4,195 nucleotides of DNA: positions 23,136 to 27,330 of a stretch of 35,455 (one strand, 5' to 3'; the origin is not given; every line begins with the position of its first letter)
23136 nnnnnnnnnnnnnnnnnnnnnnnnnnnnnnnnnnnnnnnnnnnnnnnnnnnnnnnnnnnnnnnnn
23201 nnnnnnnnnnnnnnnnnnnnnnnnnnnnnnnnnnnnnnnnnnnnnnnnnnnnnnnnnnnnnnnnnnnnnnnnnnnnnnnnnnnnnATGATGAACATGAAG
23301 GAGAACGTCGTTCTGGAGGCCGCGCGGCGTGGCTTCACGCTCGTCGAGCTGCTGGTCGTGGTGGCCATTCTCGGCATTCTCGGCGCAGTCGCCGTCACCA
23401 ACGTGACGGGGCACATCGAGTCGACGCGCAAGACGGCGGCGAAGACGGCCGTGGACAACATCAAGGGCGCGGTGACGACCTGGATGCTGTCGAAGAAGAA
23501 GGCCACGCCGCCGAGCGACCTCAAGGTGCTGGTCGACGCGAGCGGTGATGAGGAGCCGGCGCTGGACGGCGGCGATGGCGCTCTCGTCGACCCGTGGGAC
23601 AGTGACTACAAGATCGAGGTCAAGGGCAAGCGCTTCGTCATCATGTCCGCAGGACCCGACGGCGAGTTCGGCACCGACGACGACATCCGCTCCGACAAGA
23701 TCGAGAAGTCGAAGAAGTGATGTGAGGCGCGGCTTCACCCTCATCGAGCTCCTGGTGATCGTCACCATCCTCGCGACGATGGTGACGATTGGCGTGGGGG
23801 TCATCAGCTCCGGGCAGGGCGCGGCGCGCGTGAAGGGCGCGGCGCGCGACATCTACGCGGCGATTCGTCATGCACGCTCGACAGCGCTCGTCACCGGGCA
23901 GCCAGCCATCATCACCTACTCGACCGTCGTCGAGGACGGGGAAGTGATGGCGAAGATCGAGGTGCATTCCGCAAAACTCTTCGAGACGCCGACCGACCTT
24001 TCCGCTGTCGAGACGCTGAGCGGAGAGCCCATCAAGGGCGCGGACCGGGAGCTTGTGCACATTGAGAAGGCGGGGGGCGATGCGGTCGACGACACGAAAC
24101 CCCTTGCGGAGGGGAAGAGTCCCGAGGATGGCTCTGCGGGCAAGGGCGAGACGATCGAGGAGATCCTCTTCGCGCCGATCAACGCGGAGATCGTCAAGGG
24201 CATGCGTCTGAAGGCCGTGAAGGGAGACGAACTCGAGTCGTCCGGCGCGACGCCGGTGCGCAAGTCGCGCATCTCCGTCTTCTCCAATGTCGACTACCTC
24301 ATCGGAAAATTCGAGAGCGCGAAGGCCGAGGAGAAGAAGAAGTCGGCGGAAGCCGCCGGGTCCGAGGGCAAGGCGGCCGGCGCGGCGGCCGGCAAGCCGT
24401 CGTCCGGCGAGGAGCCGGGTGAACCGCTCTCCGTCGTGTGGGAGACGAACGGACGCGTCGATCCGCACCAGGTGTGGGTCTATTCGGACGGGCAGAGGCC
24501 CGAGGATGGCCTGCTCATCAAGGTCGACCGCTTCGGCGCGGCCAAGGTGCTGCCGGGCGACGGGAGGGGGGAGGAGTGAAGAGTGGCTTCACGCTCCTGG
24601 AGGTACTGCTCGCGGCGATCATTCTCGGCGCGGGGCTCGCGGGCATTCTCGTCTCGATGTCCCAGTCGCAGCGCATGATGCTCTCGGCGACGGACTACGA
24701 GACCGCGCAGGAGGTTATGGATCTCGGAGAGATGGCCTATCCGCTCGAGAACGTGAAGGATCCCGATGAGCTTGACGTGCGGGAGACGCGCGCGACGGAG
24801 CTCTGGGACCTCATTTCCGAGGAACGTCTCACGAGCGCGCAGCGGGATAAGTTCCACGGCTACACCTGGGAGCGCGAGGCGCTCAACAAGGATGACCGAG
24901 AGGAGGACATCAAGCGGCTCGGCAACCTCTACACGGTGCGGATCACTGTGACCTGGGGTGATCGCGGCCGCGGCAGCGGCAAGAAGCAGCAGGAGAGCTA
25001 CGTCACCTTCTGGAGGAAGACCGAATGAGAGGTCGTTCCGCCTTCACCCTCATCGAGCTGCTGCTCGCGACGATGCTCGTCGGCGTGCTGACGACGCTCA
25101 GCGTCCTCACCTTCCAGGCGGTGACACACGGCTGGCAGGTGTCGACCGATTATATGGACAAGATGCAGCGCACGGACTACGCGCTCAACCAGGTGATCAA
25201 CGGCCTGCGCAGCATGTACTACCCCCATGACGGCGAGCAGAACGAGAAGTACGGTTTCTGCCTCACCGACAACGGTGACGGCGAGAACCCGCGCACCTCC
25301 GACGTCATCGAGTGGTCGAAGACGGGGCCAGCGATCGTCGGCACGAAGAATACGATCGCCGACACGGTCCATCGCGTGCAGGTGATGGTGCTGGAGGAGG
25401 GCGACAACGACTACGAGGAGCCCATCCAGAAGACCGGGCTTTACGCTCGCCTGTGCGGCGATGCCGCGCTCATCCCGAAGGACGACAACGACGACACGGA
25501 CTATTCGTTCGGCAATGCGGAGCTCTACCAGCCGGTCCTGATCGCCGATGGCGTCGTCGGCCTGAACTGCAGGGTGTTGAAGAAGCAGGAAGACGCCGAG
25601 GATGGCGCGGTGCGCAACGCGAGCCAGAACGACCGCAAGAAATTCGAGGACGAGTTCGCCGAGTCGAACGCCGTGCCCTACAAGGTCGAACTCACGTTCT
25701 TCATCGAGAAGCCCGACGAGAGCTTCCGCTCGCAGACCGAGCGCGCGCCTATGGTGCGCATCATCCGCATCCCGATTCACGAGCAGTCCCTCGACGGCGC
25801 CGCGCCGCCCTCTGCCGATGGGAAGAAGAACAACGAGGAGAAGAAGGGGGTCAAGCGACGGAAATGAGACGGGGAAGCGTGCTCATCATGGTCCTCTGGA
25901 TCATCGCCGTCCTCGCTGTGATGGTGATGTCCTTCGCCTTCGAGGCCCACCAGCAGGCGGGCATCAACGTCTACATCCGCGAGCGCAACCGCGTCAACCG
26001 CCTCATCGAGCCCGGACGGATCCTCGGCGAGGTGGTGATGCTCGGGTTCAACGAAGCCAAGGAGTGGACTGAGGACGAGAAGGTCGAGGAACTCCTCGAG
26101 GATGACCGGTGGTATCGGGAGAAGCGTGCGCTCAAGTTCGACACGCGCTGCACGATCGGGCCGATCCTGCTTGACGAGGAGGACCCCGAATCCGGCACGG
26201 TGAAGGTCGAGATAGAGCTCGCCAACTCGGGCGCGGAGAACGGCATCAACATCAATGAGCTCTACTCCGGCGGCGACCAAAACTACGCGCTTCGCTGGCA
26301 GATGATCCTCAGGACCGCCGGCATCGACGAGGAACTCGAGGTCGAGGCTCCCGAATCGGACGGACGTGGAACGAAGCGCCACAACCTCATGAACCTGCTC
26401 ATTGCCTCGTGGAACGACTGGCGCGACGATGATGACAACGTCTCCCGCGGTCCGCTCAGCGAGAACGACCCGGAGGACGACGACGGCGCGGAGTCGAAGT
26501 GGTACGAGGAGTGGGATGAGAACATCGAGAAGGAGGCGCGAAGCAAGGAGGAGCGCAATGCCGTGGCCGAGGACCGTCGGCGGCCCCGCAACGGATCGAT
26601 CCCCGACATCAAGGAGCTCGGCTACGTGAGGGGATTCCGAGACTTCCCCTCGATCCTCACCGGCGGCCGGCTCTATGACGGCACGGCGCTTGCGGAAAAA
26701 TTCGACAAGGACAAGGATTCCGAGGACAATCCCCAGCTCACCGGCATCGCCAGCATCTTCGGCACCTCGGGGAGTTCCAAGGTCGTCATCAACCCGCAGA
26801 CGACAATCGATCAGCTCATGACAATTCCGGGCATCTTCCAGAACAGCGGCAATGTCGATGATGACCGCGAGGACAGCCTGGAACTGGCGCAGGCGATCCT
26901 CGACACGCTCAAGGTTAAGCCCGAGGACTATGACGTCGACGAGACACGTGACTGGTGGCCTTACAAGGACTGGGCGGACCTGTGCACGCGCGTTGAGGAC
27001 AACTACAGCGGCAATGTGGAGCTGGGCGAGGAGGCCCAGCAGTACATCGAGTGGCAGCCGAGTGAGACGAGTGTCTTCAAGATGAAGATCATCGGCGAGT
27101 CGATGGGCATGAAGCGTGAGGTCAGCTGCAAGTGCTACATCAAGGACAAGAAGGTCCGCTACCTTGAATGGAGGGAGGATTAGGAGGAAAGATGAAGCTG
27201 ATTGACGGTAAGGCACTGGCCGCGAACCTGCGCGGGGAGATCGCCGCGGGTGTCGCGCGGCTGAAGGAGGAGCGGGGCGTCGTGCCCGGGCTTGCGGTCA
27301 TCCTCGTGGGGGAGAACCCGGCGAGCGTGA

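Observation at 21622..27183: Unassigned EF-hand / Cys-rich membrane protein translationally coupled to a gspG-H-I-J-K pseudopilin operon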

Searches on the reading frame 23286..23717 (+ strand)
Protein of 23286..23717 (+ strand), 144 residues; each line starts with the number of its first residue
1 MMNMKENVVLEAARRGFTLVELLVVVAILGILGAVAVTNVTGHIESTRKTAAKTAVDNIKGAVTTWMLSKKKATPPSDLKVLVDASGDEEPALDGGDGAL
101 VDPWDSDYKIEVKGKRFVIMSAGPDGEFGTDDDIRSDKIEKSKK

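Call 3: search_protein_families(library=pfam, proteins=[window:23286-23717:+], max_evalue=0.1)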
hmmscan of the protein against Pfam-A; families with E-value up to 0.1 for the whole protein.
window:23286-23717:+ (144 aa): 2 families
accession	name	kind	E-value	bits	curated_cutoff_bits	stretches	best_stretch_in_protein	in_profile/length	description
PF07963.17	N_methyl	-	2.6e-08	33.5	21.2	1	14-36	4-26/27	Prokaryotic N-terminal methylation motif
PF08334.16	T2SSG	-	3.4e-08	34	21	1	39-134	1-105/108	Type II secretion system (T2SS), protein G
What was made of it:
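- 23286..23720 (+): gspG: major pseudopilin, 144 aa, ATGA overlap with X. Pfam N_methyl and T2SSG (call 3).
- On GspG major pseudopilin (gene 23286-23720): Pfam N_methyl 33.5 bits and T2SSG 34 bits, both above cut-off (call 3).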

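Call 4: search_protein_families(library=ncbifam, proteins=[window:23286-23717:+], max_evalue=0.1)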
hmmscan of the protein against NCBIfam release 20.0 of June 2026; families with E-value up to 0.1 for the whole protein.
window:23286-23717:+ (144 aa): 15 families
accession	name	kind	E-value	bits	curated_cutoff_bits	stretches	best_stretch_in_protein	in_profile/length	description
TIGR01710.1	typeII_sec_gspG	equivalog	1.9e-15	57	88.85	1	15-134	1-130/134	type II secretion system major pseudopilin GspG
NF041775.1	typeIV_PilA_Myxo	equivalog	8.8e-09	35.6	400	1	13-66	9-62/214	type IV pilin protein PilA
TIGR02532.1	IV_pilin_GFxxxE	domain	2.4e-08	33.5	16.3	1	14-37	1-24/24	prepilin-type N-terminal cleavage/methylation domain-containing protein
NF040999.1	pilin_ComGC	equivalog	3.4e-08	33.6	75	1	15-79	2-66/84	competence type IV pilus major pilin ComGC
NF007862.0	PRK10574.1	equivalog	2.1e-06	27.9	138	1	13-64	3-54/145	prepilin peptidase-dependent pilin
TIGR02596.1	TIGR02596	subfamily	8.3e-06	26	70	1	17-56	1-40/196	Verru_Chthon cassette protein D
TIGR01708.2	typeII_sec_gspH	equivalog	1.8e-05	24.8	80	1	15-47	2-34/169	type II secretion system minor pseudopilin GspH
TIGR02599.1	TIGR02599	subfamily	0.00064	19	256.5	1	16-54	1-39/361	Verru_Chthon cassette protein C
NF041013.1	T4P_ComGE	equivalog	0.0018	18.3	49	1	15-70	4-60/83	competence type IV pilus minor pilin ComGE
TIGR02523.1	type_IV_pilV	equivalog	0.0059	17.1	52.2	1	15-73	2-60/139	type IV pilus modification protein PilV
NF007800.0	PRK10506.1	equivalog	0.0075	16.1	158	1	13-42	7-36/163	prepilin peptidase-dependent protein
NF047827.1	T3SSXpsH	equivalog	0.011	15.6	160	1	15-55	1-42/145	type II secretion system protein XpsH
TIGR01711.1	gspJ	equivalog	0.016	15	64.85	1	15-53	1-39/192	type II secretion system minor pseudopilin GspJ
TIGR01707.1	gspI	equivalog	0.038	14.5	44.35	1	16-49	1-34/101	type II secretion system minor pseudopilin GspI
NF040982.1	ComGD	equivalog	0.08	13.4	70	0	15-44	2-31/139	competence type IV pilus minor pilin ComGD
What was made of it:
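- On GspG major pseudopilin (gene 23286-23720): It is below the NCBIfam equivalog cut-off (57 vs 88.85 bits, call 4).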

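Call 64: search_solved_structures(query=window:23286-23717:+, max_evalue=0.01, show_alignments=1)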
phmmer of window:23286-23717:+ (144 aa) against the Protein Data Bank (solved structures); distinct sequences matched with E-value up to 0.01: 17.
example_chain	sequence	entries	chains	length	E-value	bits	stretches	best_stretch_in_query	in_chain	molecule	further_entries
5wda_A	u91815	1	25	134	1.3e-11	47.9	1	17-139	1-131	General secretion pathway protein G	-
7tgg_A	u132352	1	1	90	2.5e-08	37.4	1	5-68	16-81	Geopilin domain 1 protein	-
9egp_A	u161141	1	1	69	4.9e-07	33.2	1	14-63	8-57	Geopilin domain 1 protein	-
2m7g_A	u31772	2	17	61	7.4e-06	29.3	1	17-69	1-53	Geopilin domain 1 protein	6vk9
8pfb_G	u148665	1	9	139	9.2e-05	25.8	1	17-81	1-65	Type IV pilin PilE1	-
8p3b_A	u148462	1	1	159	0.00012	25.5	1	17-127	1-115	Fimbrial protein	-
8tob_GA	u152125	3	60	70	0.00013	25.4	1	18-73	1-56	Fimbrial protein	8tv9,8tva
9laa_A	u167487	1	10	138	0.00014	25.3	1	9-48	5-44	Type IV pilin protein PilA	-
1oqw_A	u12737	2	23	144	0.00036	23.9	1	17-64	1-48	Fimbrial protein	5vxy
1ay2_A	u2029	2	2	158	0.00037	23.9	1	17-73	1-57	TYPE 4 PILIN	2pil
8tj2_C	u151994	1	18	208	0.00048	23.5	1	17-61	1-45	Type IV major pilin protein PilA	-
8tum_e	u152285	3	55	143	0.00051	23.4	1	17-65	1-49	Type IV major pilin protein PilA | Pilin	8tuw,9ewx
2hi2_A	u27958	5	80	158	0.00057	23.2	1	17-73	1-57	Fimbrial protein | PilA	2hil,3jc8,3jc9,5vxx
5kua_A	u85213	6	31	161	0.00088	22.6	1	17-72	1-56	pilin | Neisseria meningitidis PilE variant SB-GATDH | Neisseria meningitidis PilE, SB-DATDH variant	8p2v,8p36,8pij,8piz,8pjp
3sok_A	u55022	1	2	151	0.00098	22.5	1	17-68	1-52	Fimbrial protein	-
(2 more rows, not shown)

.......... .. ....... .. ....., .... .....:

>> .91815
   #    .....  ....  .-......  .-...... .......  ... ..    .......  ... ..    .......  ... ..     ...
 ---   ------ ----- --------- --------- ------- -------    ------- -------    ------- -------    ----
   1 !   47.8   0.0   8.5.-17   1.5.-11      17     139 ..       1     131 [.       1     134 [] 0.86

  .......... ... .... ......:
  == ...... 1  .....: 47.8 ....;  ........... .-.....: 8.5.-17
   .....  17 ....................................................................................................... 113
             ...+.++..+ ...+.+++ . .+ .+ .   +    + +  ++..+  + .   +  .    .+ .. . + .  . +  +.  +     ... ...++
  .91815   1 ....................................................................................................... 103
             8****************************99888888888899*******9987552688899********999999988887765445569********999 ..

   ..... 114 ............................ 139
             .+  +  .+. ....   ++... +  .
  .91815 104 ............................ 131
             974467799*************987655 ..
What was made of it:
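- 23286..23720 (+): PulG 5wda at E 1.3e-11 (call 64).
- On GspG major pseudopilin (gene 23286-23720): Full-length alignment to PulG 5wda at E 1.3e-11, including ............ (call 64).
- Checked: It aligns full length to PulG 5wda at E 1.3e-11, including the C-terminal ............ loop (call 64).
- GspG-type pseudopilins need Ca2+ (established knowledge), and this G keeps the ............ loop (call 64).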

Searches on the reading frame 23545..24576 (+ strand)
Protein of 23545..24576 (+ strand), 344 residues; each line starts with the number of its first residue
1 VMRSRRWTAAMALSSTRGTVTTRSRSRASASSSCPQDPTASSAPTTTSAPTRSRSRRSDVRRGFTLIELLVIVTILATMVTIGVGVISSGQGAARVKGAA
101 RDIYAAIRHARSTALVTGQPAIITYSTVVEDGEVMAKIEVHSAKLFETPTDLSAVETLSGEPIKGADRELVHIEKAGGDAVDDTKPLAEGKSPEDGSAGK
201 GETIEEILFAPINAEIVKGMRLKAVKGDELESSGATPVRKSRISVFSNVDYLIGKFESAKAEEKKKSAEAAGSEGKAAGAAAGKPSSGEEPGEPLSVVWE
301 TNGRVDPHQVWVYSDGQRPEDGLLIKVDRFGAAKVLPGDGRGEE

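Call 3: search_protein_families(library=pfam, proteins=[window:23545-24576:+], max_evalue=0.1)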
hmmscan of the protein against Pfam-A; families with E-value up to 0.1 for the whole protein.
window:23545-24576:+ (344 aa): 2 families
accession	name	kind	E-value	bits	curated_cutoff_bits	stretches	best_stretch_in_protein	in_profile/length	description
PF07963.17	N_methyl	-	1.8e-05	24.6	21.2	1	61-82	4-25/27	Prokaryotic N-terminal methylation motif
PF12019.13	GspH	-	0.014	16.4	21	1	99-127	1-29/108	Type II transport protein GspH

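Call 4: search_protein_families(library=ncbifam, proteins=[window:23545-24576:+], max_evalue=0.1)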
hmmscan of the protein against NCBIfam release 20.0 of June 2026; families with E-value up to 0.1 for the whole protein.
window:23545-24576:+ (344 aa): 15 families
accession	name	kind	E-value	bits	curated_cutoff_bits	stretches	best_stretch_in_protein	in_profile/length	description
TIGR01708.2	typeII_sec_gspH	equivalog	1.6e-08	34.7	80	1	62-123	2-63/169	type II secretion system minor pseudopilin GspH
NF047827.1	T3SSXpsH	equivalog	1.5e-07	31.3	160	1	62-121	1-60/145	type II secretion system protein XpsH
NF007800.0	PRK10506.1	equivalog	5.4e-06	26.3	158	1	59-124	6-71/163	prepilin peptidase-dependent protein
NF040982.1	ComGD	equivalog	4.3e-05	23.9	70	1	62-126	2-66/139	competence type IV pilus minor pilin ComGD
TIGR02596.1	TIGR02596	subfamily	4.8e-05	23.5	70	1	64-200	1-133/196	Verru_Chthon cassette protein D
NF047828.1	T3SSXpsI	equivalog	0.00027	20.9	150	1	62-114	2-51/132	type II secretion system protein XpsI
TIGR02599.1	TIGR02599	subfamily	0.00063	19.1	256.5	1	63-109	1-47/361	Verru_Chthon cassette protein C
TIGR01710.1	typeII_sec_gspG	equivalog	0.001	19.1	88.85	1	62-105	1-44/134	type II secretion system major pseudopilin GspG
NF007862.0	PRK10574.1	equivalog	0.0012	19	138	1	61-85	4-28/145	prepilin peptidase-dependent pilin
TIGR02532.1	IV_pilin_GFxxxE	domain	0.0023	17.7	16.3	1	61-83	1-23/24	prepilin-type N-terminal cleavage/methylation domain-containing protein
NF041775.1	typeIV_PilA_Myxo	equivalog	0.018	15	400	1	55-86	4-35/214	type IV pilin protein PilA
NF040999.1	pilin_ComGC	equivalog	0.029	14.5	75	1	62-99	2-39/84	competence type IV pilus major pilin ComGC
NF041013.1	T4P_ComGE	equivalog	0.041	14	49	1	62-89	4-31/83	competence type IV pilus minor pilin ComGE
TIGR01707.1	gspI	equivalog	0.068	13.7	44.35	0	63-101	1-36/101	type II secretion system minor pseudopilin GspI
NF007459.0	PRK10034.1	equivalog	0.076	12.1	647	0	74-158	340-422/447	gluconate permease GntP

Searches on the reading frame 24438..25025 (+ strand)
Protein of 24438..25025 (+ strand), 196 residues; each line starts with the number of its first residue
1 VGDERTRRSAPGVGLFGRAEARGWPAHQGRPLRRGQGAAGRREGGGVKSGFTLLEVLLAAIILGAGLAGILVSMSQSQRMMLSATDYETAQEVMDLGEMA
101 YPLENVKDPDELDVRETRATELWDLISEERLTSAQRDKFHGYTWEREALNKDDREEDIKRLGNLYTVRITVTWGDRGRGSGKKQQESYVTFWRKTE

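Call 3: search_protein_families(library=pfam, proteins=[window:24438-25025:+], max_evalue=0.1)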
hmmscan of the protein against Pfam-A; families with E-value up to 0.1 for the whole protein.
window:24438-25025:+ (196 aa): 1 family
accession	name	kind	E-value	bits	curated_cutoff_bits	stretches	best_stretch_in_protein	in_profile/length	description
PF07963.17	N_methyl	-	0.00046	20.1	21.2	1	48-71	4-27/27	Prokaryotic N-terminal methylation motif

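Call 4: search_protein_families(library=ncbifam, proteins=[window:24438-25025:+], max_evalue=0.1)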
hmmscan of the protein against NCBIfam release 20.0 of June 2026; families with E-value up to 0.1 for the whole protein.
window:24438-25025:+ (196 aa): 9 families
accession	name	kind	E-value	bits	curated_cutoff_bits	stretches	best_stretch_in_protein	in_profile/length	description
TIGR02532.1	IV_pilin_GFxxxE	domain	0.00071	19.3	16.3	1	49-70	2-23/24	prepilin-type N-terminal cleavage/methylation domain-containing protein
NF006453.0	PRK08808.1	equivalog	0.00093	18.3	295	1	49-76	7-34/211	type II secretion system protein J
NF047828.1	T3SSXpsI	equivalog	0.0011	19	150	1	49-107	2-64/132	type II secretion system protein XpsI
TIGR01708.2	typeII_sec_gspH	equivalog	0.0017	18.4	80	1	49-79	2-35/169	type II secretion system minor pseudopilin GspH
TIGR02523.1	type_IV_pilV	equivalog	0.0053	17.2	52.2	1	49-91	2-44/139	type IV pilus modification protein PilV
TIGR01707.1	gspI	equivalog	0.011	16.2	44.35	1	50-86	1-37/101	type II secretion system minor pseudopilin GspI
NF041013.1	T4P_ComGE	equivalog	0.015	15.4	49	1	49-94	4-49/83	competence type IV pilus minor pilin ComGE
TIGR01710.1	typeII_sec_gspG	equivalog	0.031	14.3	88.85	1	49-86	1-39/134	type II secretion system major pseudopilin GspG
NF041002.1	pilin_ComGF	equivalog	0.092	13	80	0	49-80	2-33/139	competence type IV pilus minor pilin ComGF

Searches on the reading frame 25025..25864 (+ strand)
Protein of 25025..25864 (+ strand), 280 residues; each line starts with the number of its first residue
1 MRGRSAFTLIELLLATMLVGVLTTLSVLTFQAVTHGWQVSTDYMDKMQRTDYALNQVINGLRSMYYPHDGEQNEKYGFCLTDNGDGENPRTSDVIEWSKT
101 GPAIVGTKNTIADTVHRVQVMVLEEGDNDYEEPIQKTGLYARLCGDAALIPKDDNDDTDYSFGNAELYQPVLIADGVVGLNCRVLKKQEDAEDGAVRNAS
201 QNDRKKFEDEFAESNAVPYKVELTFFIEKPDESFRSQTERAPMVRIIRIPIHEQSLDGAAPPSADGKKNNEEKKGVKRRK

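Call 3: search_protein_families(library=pfam, proteins=[window:25025-25864:+], max_evalue=0.1)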
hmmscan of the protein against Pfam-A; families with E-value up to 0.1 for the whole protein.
window:25025-25864:+ (280 aa): 1 family
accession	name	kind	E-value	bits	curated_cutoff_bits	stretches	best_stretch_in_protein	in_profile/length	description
PF07963.17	N_methyl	-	0.00074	19.4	21.2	1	1-25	1-25/27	Prokaryotic N-terminal methylation motif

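Call 4: search_protein_families(library=ncbifam, proteins=[window:25025-25864:+], max_evalue=0.1)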
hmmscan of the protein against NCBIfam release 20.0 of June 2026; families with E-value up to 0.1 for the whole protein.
window:25025-25864:+ (280 aa): 7 families
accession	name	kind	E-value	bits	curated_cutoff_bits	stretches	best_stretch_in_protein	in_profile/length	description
TIGR01708.2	typeII_sec_gspH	equivalog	0.00081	19.4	80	1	7-32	4-29/169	type II secretion system minor pseudopilin GspH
TIGR02532.1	IV_pilin_GFxxxE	domain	0.0022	17.8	16.3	1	5-25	2-22/24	prepilin-type N-terminal cleavage/methylation domain-containing protein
TIGR02599.1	TIGR02599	subfamily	0.014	14.7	256.5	1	6-61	1-56/361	Verru_Chthon cassette protein C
NF006453.0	PRK08808.1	equivalog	0.034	13.2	295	1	4-32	6-34/211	type II secretion system protein J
TIGR01711.1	gspJ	equivalog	0.045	13.6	64.85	0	6-57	2-53/192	type II secretion system minor pseudopilin GspJ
NF040982.1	ComGD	equivalog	0.068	13.6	70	0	5-30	2-27/139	competence type IV pilus minor pilin ComGD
NF041002.1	pilin_ComGF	equivalog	0.1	12.9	80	0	5-61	2-56/139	competence type IV pilus minor pilin ComGF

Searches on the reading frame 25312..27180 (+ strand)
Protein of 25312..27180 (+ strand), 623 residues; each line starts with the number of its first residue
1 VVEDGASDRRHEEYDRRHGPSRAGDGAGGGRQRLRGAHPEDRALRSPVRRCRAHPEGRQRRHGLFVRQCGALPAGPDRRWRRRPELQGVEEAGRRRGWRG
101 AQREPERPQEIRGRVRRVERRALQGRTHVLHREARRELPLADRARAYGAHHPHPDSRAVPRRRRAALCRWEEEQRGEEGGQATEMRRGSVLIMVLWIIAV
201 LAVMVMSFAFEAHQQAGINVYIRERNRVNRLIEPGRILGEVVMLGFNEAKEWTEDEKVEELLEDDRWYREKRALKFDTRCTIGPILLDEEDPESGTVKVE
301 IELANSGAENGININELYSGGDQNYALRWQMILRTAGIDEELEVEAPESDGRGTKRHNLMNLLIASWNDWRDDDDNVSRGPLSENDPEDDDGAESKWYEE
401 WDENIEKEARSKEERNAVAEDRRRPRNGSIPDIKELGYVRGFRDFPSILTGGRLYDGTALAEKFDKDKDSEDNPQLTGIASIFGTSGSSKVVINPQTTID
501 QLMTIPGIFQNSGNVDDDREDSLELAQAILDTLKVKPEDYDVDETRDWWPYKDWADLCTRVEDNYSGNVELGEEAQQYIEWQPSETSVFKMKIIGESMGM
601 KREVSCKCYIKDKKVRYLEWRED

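Call 3: search_protein_families(library=pfam, proteins=[window:25312-27180:+], max_evalue=0.1)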
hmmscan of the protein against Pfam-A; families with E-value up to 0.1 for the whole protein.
window:25312-27180:+ (623 aa): 0 families

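Call 4: search_protein_families(library=ncbifam, proteins=[window:25312-27180:+], max_evalue=0.1)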
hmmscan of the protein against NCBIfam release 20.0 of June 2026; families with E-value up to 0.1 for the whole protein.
window:25312-27180:+ (623 aa): 1 family
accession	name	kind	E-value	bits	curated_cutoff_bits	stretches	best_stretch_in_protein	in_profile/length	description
NF037980.1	T2SS_GspK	equivalog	0.058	12.9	130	0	187-218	2-33/307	type II secretion system minor pseudopilin GspK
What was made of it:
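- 25864..27183 (+): gspK-like minor pseudopilin (ATGA overlap), assigned by position and N-terminus only. GspK N-terminal hit at E 0.058 (call 4).
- On GspK minor pseudopilin (gene 25864-27183): Only residues 187-218 of the longer ORF match NF037980, at E 0.058 (call 4).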

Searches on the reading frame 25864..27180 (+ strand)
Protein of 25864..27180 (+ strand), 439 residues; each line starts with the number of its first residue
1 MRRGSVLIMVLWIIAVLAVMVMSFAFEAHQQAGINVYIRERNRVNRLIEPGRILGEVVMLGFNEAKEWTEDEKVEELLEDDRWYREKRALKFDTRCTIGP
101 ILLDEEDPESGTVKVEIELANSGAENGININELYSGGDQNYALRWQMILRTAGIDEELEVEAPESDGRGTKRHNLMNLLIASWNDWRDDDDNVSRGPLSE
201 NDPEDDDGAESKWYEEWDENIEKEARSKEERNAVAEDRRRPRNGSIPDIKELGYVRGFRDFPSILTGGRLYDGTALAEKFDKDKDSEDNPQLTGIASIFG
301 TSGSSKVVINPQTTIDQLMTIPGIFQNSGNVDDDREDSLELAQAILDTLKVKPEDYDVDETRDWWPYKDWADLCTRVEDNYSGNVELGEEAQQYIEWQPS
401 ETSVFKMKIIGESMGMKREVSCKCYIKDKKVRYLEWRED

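Call 63: search_solved_structures(query=window:25864-27180:+, max_evalue=1, show_alignments=1)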
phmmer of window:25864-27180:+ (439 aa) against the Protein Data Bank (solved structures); distinct sequences matched with E-value up to 1: 3.
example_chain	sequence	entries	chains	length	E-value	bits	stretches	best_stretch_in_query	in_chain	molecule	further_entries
6hn7_B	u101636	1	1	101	0.22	13.4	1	179-233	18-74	Terminase small subunit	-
1j9i_A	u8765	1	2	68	0.34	12.8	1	178-229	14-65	TERMINASE SMALL SUBUNIT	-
4dgu_A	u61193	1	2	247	0.58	12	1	89-129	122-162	putative cell adhesion protein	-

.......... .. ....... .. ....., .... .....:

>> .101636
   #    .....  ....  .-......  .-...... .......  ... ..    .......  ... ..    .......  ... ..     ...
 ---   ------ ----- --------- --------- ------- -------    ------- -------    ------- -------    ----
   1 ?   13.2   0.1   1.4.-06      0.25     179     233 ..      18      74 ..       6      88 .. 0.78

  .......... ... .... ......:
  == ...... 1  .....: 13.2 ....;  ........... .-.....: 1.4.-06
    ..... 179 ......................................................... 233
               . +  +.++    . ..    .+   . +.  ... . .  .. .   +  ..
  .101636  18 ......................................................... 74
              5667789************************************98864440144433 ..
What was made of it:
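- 25864..27183 (+): No PDB sequence hit (call 63).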
